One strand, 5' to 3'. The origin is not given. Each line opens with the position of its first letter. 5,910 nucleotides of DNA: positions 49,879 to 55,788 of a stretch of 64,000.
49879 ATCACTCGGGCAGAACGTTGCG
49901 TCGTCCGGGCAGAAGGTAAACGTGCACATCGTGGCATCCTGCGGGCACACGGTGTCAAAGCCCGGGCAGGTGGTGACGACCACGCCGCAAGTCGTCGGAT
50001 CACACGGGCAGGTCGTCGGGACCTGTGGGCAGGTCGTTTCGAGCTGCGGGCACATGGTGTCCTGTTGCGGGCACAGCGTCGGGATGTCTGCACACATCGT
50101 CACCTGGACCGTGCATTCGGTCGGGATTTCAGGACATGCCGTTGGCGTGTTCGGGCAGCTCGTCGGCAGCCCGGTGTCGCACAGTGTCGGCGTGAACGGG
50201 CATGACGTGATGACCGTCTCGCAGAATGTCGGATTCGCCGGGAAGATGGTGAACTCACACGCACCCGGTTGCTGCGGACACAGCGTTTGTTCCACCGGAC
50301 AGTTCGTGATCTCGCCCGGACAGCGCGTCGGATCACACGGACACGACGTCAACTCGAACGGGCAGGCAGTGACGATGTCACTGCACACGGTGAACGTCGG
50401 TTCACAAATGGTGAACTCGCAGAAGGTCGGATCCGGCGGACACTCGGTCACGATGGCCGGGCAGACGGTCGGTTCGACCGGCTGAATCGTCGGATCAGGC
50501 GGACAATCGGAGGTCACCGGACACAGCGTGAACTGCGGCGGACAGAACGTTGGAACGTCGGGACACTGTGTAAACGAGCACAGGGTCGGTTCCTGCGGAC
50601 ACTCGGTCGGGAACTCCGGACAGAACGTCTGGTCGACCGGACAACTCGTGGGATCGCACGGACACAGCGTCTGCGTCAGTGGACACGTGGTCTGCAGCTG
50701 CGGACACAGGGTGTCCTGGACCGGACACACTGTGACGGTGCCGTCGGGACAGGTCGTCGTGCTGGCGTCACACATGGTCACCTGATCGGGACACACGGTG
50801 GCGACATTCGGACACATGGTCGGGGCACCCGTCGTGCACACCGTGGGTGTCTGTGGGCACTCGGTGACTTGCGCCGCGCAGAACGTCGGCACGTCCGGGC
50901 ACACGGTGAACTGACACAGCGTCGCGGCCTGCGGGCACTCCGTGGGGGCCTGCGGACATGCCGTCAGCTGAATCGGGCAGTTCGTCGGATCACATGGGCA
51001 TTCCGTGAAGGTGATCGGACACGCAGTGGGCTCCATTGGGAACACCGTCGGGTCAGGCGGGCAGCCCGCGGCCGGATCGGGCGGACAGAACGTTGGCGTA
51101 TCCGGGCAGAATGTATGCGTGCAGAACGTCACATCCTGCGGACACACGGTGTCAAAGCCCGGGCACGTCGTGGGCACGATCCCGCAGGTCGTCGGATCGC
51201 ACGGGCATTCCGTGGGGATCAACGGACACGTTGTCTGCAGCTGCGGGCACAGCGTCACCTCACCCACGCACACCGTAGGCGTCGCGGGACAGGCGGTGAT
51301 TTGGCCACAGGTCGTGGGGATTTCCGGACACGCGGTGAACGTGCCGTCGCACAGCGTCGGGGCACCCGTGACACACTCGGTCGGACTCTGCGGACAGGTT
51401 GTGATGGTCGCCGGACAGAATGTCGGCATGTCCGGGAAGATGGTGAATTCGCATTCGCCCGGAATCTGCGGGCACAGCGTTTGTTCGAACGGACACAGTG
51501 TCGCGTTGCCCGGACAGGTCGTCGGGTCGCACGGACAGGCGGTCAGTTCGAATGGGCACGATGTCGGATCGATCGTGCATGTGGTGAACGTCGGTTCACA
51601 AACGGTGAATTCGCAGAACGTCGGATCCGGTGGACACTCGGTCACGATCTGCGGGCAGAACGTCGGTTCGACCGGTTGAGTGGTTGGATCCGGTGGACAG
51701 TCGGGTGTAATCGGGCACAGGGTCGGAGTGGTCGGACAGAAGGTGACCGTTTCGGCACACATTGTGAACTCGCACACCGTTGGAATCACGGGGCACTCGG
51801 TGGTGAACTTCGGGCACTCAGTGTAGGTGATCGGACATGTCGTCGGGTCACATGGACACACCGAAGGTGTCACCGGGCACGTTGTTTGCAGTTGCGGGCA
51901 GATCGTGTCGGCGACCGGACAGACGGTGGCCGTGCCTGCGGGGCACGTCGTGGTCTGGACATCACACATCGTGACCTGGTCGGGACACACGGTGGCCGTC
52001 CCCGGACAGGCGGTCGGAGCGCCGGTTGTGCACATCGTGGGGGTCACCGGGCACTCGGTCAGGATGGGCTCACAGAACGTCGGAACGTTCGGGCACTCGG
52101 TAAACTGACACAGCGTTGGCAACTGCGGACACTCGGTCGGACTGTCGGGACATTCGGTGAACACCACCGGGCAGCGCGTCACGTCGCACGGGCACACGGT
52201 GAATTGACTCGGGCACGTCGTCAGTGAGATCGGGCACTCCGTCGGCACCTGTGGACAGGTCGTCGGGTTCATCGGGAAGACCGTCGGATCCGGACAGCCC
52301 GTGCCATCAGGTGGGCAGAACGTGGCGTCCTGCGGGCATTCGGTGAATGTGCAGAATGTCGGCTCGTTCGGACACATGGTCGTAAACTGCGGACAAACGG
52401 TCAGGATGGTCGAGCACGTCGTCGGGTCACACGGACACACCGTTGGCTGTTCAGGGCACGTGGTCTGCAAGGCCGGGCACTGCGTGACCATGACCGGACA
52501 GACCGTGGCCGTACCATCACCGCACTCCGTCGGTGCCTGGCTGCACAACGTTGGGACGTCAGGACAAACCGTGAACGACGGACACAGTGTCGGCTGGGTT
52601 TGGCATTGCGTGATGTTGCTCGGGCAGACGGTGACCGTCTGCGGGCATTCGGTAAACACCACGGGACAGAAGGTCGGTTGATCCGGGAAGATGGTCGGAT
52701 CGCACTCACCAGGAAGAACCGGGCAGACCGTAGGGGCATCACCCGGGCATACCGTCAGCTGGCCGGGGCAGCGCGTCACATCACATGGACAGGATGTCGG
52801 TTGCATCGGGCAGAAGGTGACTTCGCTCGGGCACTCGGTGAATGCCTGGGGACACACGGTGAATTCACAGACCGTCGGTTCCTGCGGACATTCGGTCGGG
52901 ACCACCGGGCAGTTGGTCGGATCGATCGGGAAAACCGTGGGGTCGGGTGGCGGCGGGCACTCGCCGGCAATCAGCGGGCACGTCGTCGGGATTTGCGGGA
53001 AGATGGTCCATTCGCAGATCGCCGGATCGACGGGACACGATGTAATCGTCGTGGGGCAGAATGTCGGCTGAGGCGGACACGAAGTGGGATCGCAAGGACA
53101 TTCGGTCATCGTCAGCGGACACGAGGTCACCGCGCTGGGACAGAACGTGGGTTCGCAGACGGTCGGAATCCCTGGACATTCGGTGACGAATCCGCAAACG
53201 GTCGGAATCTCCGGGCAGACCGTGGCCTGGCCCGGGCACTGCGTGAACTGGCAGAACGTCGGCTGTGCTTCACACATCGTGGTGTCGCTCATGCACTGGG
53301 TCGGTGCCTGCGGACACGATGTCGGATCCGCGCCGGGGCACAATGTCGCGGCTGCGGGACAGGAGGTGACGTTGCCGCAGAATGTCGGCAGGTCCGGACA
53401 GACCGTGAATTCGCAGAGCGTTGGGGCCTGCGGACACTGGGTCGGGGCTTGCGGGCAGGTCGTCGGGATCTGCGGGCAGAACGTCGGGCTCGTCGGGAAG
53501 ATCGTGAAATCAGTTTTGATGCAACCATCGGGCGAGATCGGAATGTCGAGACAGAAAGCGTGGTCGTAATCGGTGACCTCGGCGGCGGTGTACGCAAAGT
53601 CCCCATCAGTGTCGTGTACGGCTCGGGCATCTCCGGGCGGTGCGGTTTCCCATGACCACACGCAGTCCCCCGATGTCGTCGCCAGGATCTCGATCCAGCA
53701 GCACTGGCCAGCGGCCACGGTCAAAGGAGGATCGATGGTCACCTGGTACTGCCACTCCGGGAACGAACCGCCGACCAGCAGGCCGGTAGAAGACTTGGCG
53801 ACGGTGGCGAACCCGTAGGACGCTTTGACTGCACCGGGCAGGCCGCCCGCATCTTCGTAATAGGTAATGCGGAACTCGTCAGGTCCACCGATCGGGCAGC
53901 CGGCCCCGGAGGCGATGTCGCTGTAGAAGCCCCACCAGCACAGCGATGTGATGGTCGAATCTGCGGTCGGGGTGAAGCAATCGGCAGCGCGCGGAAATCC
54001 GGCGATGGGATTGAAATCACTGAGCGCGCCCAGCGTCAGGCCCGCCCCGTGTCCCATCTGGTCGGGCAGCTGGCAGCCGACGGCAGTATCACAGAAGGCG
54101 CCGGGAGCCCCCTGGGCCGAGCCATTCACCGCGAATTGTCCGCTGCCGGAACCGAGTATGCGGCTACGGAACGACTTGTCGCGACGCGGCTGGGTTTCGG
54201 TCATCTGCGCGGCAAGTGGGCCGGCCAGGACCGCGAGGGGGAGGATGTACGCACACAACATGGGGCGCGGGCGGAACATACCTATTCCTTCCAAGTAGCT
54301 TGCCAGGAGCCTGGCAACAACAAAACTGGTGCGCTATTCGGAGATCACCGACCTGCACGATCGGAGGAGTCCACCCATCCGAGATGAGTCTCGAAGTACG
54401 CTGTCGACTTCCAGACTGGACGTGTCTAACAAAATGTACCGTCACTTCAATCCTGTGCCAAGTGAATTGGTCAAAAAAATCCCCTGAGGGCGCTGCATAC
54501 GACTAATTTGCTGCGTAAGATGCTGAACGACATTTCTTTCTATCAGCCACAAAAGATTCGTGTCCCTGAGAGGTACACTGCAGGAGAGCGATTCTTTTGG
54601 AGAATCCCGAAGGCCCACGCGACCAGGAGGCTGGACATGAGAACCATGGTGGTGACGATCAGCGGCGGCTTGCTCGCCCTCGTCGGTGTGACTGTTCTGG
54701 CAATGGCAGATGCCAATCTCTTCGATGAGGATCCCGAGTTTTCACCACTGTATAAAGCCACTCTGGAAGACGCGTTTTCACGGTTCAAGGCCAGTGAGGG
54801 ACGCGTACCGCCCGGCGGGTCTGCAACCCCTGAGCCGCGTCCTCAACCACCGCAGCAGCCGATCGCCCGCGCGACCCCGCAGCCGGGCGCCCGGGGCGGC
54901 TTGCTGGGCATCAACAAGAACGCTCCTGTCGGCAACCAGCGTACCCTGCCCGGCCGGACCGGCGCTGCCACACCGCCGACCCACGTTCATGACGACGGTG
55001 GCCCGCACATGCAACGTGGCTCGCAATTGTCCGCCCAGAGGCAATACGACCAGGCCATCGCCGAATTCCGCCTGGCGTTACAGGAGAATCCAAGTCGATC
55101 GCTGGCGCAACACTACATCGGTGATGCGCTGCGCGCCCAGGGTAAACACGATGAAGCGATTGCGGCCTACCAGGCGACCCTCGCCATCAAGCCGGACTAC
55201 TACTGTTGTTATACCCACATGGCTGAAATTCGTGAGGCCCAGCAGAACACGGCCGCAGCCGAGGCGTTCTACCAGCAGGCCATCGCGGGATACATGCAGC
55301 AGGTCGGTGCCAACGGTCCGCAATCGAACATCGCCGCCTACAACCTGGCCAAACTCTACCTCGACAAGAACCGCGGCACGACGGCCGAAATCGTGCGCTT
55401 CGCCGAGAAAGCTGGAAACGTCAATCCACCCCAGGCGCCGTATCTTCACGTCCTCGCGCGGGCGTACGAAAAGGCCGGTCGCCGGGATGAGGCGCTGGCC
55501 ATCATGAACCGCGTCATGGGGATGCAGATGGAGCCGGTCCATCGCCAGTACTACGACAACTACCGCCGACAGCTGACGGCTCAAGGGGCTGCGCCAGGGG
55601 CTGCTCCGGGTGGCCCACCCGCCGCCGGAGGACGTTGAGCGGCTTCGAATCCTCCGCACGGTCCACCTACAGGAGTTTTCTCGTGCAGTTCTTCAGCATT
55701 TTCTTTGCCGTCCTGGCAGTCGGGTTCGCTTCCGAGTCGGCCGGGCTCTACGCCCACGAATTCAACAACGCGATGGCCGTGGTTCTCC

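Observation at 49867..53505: Giant secreted protein with ~1200 aa of cysteine-heptad repeats (CPxxPTx)n: candidate new class of disulfide- or metal-laddered fibre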

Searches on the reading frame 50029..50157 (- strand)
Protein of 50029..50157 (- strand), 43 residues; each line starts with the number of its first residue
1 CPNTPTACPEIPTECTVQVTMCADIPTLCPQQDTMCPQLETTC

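Call 37: search_protein_representatives(alignment_id=A2)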
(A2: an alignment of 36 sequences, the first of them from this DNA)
Query: 36 sequences, 43 profile positions. Proteins with E-value up to 0.001 (for the whole library): 398; up to 1e-10: 152; up to 1e-30: 42. The best 150 are listed.
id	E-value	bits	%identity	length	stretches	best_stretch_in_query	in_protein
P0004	9.3e-100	342.2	-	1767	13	1-43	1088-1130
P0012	4.3e-85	295.3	-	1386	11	1-43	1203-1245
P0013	3.5e-76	266.8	-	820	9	1-43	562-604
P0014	1.6e-70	248.7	-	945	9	1-43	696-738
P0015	7.5e-65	230.5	-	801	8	1-43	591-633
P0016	8.0e-65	230.4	-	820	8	1-43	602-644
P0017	1.5e-64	229.6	-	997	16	11-43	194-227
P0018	1.4e-63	226.4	-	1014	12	1-43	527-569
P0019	4.8e-62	221.5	-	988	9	1-43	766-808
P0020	3.7e-61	218.7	-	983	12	1-43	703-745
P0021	2.8e-57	206.3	-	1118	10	2-43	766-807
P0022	9.0e-57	204.7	-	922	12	4-41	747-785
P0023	1.1e-56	204.4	-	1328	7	1-43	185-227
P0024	8.3e-55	198.4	-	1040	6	1-43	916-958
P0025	1.9e-50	184.4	-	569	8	1-43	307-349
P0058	2.0e-27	110.8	-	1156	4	1-43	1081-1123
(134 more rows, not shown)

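Call 67: search_protein_families(library=pfam, alignment_id=A4, max_evalue=0.0001)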
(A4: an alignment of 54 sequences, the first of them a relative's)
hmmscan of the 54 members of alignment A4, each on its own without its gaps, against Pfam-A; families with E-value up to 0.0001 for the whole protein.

A. member 1, P0012 (1386 aa): 2 families
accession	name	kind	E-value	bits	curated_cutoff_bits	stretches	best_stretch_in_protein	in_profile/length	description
PF25470.1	DUF7901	-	1.8e-89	299.6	24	2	223-424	1-205/205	Domain of unknown function (DUF7901)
PF20009.4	GEVED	-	5.7e-23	82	24.4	2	757-828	2-77/78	GEVED domain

B. families by the number of members that match (of 54 scanned): 50 families (the first 25 are shown)
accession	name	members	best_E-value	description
PF20009.4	GEVED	14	1.1e-25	GEVED domain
PF25470.1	DUF7901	13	2.6e-91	Domain of unknown function (DUF7901)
PF13385.13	Laminin_G_3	6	7.7e-57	Concanavalin A-like lectin/glucanases superfamily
PF13620.12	CarboxypepD_reg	5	1e-26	Carboxypeptidase regulatory-like domain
PF00404.24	Dockerin_1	4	5.6e-09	Dockerin type I domain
PF01640.23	Peptidase_C10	3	1.3e-36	Peptidase C10 family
PF07691.17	PA14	3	9.4e-32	PA14 domain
PF01364.23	Peptidase_C25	2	1.5e-61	Peptidase family C25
PF17957.7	Big_7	2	9.7e-21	Bacterial Ig domain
PF07705.17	CARDB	2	2.1e-17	CARDB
PF00963.24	Cohesin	2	4.1e-09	Cohesin domain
PF00932.25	LTD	2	2.3e-08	Lamin Tail Domain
PF02494.22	HYR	2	4.1e-08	HYR domain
PF13734.11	Inhibitor_I69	2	7.4e-08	Spi protease inhibitor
PF13715.12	CarbopepD_reg_2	2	1.2e-07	CarboxypepD_reg-like domain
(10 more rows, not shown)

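Call 69: search_protein_families(library=ncbifam, proteins=[P0013, P0058, P0024], max_evalue=1)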
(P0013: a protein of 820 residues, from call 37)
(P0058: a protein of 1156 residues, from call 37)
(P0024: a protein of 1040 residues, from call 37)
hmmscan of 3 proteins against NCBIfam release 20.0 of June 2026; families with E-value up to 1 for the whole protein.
P0013 (820 aa): 0 families

P0058 (1156 aa): 4 families
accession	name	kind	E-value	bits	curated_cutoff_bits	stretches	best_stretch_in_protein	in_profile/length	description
NF058592.1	GxPGS_dom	subfamily_domain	8e-21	73.9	45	5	836-897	2-64/65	PGS family Ig-like domain-containing protein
NF033510.3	Ca_tandemer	repeat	1.6e-09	38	50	3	909-980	5-86/96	Ca2+-stabilized repeat-containing adhesin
NF041776.1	xylosidase_Xyl3A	equivalog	0.00043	18.3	1250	1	426-542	442-560/846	xylan 1,4-beta-xylosidase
NF052521.1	TafC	equivalog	0.00073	18.7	410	1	227-426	146-359/373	TafC family fimbrial protein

P0024 (1040 aa): 4 families
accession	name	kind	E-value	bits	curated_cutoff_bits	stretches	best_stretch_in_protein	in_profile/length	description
TIGR02800.1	propeller_TolB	equivalog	3.8e-12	45.9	343.15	1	15-153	231-360/418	Tol-Pal system beta propeller repeat protein TolB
NF053518.1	DipepPtdsDpp5Prph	equivalog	2.2e-05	23.2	900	1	73-153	18-99/655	dipeptidyl-peptidase Dpp5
NF033523.0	lasso_peptidase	equivalog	0.033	12.9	400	1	115-156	87-128/638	Atxe2 family lasso peptide isopeptidase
NF002183.0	PRK01029.1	equivalog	0.042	12.9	405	0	46-93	164-211/429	Tol-Pal system protein TolB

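Call 81: search_solved_structures(query=A2, max_evalue=10)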
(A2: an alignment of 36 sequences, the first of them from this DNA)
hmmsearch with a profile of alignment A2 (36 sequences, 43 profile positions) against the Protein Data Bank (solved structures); distinct sequences matched with E-value up to 10: 6.
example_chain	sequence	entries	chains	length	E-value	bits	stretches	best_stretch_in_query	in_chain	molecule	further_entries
2jyv_A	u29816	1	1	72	0.017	18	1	7-23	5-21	Granulin-2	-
3dpr_E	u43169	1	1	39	0.38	13.8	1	8-31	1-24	LDL-receptor class A 3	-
8ihp_M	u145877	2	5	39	0.46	13.5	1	8-31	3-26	Very low-density lipoprotein receptor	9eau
4ntw_C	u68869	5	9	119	0.52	13.3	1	15-37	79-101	Basic phospholipase A2 homolog Tx-beta | Basic phospholipase A2 homolog MitTx-beta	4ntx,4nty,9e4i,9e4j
8yvz_E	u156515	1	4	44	0.53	13.3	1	8-31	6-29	Very low-density lipoprotein receptor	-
1v9u_5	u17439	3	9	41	0.55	13.3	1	8-31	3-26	LDL-receptor class A 3 | Very low-density lipoprotein receptor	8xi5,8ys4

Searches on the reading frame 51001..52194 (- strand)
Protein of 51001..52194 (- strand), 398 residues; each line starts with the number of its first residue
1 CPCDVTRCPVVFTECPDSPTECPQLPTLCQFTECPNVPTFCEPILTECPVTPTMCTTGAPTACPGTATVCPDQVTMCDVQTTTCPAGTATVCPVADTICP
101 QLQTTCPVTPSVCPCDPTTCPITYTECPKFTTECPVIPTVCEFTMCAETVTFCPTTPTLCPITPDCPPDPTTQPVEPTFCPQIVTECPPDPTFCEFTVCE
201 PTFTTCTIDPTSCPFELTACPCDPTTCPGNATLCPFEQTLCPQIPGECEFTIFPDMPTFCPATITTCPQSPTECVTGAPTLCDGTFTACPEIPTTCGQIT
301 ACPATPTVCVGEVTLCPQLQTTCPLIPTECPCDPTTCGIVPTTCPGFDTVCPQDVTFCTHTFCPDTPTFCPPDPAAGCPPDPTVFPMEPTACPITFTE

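Call 36: predict_structure(alignment_id=A1)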
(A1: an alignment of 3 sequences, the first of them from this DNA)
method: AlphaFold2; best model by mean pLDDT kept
length: 398 residues; sequences in the alignment: 3
mean_pLDDT: 29.5   pTM: 0.11
mean pLDDT of the five models: 29.5, 27.9, 25.6, 25.3, 25.1
residues with pLDDT >= 90: 0; 70-90: 0; 50-70: 0; < 50: 398
segments of 3 or more residues with pLDDT < 50: 1-398
pLDDT, mean of each block of 10 residues (from residue 1): 32 33 30 31 28 27 30 28 32 28 27 31 30 27 26 30 37 33 30 26 26 25 29 28 28 26 26 29 29 28 27 26 30 34 34 32 30 34 37 29
secondary structure: DSSP gave nothing for this model
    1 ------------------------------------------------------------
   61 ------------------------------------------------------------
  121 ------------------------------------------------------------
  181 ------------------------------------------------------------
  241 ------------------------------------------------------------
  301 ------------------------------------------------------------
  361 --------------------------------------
elements in order:

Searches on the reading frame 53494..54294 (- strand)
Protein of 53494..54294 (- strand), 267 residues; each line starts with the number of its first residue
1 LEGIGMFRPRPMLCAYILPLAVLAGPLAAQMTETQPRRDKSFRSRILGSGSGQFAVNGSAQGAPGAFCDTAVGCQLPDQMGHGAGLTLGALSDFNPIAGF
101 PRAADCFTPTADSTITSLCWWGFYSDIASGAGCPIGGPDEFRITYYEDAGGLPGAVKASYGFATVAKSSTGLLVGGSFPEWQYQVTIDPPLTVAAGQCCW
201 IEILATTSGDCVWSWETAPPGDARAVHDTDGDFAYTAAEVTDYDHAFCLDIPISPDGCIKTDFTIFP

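Call 8: search_protein_families(library=pfam, proteins=[window:53494-54294:-], max_evalue=10)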
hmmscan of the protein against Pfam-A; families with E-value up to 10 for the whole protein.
seq(267 aa): 1 family
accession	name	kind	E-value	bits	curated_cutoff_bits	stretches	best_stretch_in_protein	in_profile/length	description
PF25470.1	DUF7901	-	1.7e-06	28.6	24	2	103-149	24-70/205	Domain of unknown function (DUF7901)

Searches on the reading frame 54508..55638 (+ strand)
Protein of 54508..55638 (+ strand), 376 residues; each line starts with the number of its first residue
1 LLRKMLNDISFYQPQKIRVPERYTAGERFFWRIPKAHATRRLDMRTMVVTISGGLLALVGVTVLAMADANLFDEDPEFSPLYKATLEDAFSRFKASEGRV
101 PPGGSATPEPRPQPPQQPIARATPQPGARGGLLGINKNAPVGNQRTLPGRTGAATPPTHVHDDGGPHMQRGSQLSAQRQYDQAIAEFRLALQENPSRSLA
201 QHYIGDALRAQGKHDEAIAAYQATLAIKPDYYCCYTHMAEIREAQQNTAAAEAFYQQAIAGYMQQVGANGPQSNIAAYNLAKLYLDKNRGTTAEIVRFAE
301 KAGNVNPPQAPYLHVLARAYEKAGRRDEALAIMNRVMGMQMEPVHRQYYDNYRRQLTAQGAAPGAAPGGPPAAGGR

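Call 19: search_protein_families(library=pfam, proteins=[window:54508-55638:+], max_evalue=0.001)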
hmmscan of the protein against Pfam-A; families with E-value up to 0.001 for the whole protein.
window:54508-55638:+ (376 aa): 13 families
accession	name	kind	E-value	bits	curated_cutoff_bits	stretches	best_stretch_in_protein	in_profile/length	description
PF07719.23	TPR_2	-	3.1e-14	52.3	27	1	200-231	3-34/34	Tetratricopeptide repeat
PF13424.12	TPR_12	-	7.9e-14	52.1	30.1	2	235-291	6-62/77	Tetratricopeptide repeat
PF13432.12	TPR_16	-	1e-12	48.7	32.7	1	171-231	4-64/65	Tetratricopeptide repeat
PF14559.12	TPR_19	-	8.2e-12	45.7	25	1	208-259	1-52/68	Tetratricopeptide repeat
PF00515.34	TPR_1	-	5.5e-11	42.2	27.8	1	202-231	5-34/34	Tetratricopeptide repeat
PF13181.12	TPR_8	-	8e-11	41.7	25.7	0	204-230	7-33/34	Tetratricopeptide repeat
PF13176.12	TPR_7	-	4e-10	39.4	27.9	0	313-337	2-26/36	Tetratricopeptide repeat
PF13428.12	TPR_14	-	6.2e-10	39.2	23.5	0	200-230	3-33/44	Tetratricopeptide repeat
PF13174.12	TPR_6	-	1.4e-07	32.1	26.3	0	200-224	2-26/33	Tetratricopeptide repeat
PF13414.12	TPR_11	-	3.3e-06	27.1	26.8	1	205-235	1-31/42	TPR repeat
PF24575.1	TPR_Slam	-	7.3e-06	26.8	35.2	0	206-254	55-104/104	Surface lipoprotein assembly modifier, N-terminal TPR repeats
PF13431.12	TPR_17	-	1.5e-05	25.3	24.4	0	188-219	3-34/34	Tetratricopeptide repeat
PF13374.12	TPR_10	-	0.00011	22.6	27.5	0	201-227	5-31/42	Tetratricopeptide repeat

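Call 53: search_protein_families(library=ncbifam, proteins=[window:54508-55638:+], max_evalue=0.01)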
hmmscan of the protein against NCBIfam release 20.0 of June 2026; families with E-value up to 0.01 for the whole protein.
window:54508-55638:+ (376 aa): 15 families
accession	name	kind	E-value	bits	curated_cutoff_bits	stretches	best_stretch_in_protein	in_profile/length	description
TIGR02917.1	PEP_TPR_lipo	equivalog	3.8e-13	48.2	312.2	1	177-349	444-604/899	XrtA/PEP-CTERM system TPR-repeat protein PrsT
NF040959.1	MamA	equivalog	7.5e-12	45.1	200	1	167-256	108-197/204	magnetosome protein MamA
NF033762.1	social_mot_Tgl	equivalog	1e-06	28.3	225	1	169-333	36-193/252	social motility TPR repeat lipoprotein Tgl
TIGR02521.1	type_IV_pilW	equivalog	2.3e-05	24.1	154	1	167-230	34-97/234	type IV pilus biogenesis/stability protein PilW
TIGR02795.1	tol_pal_ybgF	equivalog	3.5e-05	24.4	90.1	1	169-266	7-110/119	tol-pal system protein YbgF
NF033758.1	gliding_GltE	equivalog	5.9e-05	22.2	225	1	185-333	73-209/411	adventurous gliding motility TPR repeat lipoprotein GltE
NF052415.1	T3SS_chap_SctY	equivalog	8.1e-05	23.1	70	1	274-337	40-104/106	type III secretion apparatus assembly chaperone SctY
NF033920.0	C39_PA2778_fam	equivalog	0.00015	21.2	150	1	167-260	159-252/255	PA2778 family cysteine peptidase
NF053607.1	CHU_0125_OmpA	equivalog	0.00024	19.7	620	1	168-328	23-179/639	CHU_0125 family OmpA-like outer membrane integrity protein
NF011721.1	PRK15174.1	equivalog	0.00053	18.3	1200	1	167-258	256-345/656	Vi polysaccharide transport protein VexE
NF008755.0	PRK11788.1-3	equivalog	0.0026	17.2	430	1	174-258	190-275/388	lipopolysaccharide assembly protein LapB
NF040586.1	FxSxx_TPR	equivalog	0.003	16.1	300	1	185-293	592-701/830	FxSxx-COOH system tetratricopeptide repeat protein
TIGR00540.1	TPR_hemY_coli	hypoth_equivalog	0.0035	16.2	142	0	180-258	308-385/385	heme biosynthesis-associated TPR protein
NF002725.1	PRK02603.1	equivalog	0.005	16.8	143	0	175-257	44-131/173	photosystem I assembly protein Ycf3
TIGR02552.1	LcrH_SycD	equivalog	0.0096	15.6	104.8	0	175-260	29-114/136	SycD/LcrH family type III secretion system chaperone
